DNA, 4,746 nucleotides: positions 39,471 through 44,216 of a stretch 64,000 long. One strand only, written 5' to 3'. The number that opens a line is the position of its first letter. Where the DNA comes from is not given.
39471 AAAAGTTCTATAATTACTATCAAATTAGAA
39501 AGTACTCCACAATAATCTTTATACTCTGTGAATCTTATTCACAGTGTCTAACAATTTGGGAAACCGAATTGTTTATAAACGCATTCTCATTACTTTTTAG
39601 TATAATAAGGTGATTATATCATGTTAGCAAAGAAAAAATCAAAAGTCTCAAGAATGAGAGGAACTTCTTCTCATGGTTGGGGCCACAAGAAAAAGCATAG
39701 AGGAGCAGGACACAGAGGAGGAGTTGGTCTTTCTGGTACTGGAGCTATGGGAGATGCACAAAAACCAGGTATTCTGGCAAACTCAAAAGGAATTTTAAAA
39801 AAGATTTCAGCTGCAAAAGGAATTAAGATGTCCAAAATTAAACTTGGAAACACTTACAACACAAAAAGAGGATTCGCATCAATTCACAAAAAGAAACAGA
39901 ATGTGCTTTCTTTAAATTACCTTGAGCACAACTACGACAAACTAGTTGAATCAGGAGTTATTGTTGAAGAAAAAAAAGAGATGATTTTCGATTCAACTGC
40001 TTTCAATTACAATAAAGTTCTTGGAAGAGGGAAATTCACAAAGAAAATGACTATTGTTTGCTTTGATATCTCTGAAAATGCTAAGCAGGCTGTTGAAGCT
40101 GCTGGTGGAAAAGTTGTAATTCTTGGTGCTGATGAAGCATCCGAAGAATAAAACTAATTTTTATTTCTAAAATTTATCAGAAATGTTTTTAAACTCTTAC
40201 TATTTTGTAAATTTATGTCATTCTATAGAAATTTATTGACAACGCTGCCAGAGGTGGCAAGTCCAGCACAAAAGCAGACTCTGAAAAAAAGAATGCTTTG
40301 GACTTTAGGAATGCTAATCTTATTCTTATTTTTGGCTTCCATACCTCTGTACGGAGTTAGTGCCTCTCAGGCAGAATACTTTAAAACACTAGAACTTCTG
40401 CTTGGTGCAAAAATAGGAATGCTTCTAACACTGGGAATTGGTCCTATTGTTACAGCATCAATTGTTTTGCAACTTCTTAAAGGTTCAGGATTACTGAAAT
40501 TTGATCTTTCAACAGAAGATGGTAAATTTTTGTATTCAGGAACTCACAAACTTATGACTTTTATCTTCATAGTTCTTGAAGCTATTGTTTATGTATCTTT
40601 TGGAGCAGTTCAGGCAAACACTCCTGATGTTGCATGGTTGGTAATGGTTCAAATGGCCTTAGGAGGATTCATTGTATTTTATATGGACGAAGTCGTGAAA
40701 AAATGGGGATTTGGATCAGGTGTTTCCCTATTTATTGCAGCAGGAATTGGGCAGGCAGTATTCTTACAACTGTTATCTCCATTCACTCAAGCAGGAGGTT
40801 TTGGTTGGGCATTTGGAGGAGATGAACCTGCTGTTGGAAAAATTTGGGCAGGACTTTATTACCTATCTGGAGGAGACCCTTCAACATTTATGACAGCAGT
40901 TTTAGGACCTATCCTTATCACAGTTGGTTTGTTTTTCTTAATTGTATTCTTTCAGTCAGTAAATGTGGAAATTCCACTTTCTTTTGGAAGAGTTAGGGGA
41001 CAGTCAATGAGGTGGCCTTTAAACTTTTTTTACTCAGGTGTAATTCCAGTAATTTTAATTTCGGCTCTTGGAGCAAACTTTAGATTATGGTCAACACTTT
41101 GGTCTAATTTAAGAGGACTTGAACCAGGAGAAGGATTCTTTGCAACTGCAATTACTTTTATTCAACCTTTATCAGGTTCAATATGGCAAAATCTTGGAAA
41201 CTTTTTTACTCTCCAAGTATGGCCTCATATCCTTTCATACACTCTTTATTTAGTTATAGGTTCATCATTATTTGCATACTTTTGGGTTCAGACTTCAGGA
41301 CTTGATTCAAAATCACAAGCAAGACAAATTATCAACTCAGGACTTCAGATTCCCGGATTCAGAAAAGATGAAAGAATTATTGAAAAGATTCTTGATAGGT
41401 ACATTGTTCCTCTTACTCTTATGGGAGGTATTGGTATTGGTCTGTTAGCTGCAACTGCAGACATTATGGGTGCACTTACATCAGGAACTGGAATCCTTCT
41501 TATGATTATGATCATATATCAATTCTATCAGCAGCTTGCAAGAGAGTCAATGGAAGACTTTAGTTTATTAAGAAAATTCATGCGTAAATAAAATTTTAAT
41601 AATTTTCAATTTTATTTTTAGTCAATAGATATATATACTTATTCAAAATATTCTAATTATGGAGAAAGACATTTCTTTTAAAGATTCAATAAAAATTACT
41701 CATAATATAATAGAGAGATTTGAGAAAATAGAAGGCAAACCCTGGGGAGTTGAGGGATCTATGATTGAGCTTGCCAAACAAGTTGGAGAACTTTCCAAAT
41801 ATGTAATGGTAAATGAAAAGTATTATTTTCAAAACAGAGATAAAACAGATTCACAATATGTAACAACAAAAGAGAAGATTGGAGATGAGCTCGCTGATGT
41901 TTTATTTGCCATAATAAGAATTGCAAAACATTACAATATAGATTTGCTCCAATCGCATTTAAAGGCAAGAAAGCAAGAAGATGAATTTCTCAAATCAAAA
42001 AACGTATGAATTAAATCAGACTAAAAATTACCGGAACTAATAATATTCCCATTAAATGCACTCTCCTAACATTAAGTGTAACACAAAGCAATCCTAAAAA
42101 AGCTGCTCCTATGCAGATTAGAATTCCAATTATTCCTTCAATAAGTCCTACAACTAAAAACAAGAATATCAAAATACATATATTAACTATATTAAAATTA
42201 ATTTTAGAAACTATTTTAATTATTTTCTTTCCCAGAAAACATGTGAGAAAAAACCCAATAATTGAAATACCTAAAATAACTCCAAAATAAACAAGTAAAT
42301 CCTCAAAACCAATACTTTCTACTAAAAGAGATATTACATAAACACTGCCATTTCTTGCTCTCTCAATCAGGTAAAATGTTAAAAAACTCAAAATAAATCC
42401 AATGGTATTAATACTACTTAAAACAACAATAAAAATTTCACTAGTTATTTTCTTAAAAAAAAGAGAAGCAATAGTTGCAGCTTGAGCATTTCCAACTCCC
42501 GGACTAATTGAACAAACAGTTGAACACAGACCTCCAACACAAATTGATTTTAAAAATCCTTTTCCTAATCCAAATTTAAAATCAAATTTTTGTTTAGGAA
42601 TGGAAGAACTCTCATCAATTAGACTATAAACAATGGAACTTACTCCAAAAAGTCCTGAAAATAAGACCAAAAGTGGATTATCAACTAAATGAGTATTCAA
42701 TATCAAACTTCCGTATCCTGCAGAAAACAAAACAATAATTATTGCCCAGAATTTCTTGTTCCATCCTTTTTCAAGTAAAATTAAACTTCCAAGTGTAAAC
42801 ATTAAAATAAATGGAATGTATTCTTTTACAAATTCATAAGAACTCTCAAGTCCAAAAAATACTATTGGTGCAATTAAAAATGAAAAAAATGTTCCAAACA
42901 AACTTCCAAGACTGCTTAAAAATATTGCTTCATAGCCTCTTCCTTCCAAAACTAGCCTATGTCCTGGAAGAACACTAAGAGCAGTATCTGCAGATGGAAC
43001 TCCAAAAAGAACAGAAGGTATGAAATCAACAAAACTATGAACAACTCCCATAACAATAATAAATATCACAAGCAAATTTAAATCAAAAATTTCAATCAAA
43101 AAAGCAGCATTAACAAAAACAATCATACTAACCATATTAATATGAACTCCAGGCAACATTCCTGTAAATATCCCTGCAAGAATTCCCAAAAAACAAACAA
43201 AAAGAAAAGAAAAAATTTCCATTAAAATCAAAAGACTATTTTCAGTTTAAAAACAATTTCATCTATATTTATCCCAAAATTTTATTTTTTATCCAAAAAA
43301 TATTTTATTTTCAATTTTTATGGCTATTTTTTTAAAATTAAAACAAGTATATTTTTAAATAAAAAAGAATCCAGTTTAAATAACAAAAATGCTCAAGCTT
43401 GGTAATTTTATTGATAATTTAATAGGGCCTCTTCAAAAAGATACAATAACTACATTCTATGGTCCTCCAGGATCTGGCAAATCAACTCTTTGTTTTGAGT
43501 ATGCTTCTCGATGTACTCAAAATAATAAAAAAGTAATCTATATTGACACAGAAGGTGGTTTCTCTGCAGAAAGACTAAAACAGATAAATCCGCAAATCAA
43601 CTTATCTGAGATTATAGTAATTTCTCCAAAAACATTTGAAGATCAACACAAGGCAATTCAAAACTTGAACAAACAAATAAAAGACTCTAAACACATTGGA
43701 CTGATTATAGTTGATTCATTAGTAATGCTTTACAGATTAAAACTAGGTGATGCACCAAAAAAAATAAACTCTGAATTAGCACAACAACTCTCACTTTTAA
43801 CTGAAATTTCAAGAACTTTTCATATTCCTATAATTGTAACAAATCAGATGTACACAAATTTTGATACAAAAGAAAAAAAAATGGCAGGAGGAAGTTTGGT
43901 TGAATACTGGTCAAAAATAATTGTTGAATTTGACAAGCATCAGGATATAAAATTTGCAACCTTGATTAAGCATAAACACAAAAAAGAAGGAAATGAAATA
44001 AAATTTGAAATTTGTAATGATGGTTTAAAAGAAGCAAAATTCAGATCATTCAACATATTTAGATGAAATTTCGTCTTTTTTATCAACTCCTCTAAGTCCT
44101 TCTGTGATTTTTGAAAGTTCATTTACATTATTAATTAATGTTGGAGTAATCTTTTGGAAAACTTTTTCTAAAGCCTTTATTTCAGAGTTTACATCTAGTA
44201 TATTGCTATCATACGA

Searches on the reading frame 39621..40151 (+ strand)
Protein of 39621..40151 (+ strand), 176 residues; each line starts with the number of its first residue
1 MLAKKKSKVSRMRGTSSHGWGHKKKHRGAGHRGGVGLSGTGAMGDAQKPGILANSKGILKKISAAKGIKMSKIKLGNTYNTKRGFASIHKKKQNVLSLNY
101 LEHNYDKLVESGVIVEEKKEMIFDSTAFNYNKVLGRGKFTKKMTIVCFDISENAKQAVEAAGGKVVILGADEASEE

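Call 57: search_protein_families(library=pfam, proteins=[window:39621-40151:+], max_evalue=0.0001)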
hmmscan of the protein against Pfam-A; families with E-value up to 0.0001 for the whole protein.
window:39621-40151:+ (176 aa): 1 family
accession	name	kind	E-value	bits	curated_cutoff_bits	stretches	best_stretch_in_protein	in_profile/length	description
PF00828.25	Ribosomal_L27A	-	1.7e-11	44.8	21.5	1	106-166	25-72/72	Ribosomal proteins 50S-L15, 50S-L18e, 60S-L27A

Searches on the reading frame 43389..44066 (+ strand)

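Call 58: search_protein_families(library=pfam, proteins=[window:43389-44066:+], max_evalue=0.0001)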
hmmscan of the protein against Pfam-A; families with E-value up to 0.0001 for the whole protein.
window:43389-44066:+ (225 aa): 9 families
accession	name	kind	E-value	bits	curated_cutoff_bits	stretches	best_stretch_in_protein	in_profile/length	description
PF08423.17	Rad51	-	7.2e-20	71.7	22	1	11-215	19-243/244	Rad51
PF00154.27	RecA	-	7.9e-10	39.1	27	1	12-208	46-239/262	recA bacterial DNA recombination protein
PF01637.24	ATPase_2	-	1.9e-09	38.1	33.2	1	17-152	19-156/225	ATPase domain predominantly from Archaea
PF13481.12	AAA_25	-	3.3e-09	37.1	27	1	15-117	30-158/195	AAA domain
PF13479.12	AAA_24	-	1.4e-08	35.3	27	1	22-122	6-84/195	AAA domain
PF03796.21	DnaB_C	-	2.5e-08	34.1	27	0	80-164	107-188/255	DnaB-like helicase C terminal domain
PF13401.12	AAA_22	-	2.4e-07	31.5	27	1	18-149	5-119/130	AAA domain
PF06745.19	ATPase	-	3e-06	27.2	26.6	0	8-57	8-59/231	KaiC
PF10483.15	Elong_Iki1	-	4.7e-05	23.5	22.5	1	34-202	29-169/292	Elongator subunit Iki1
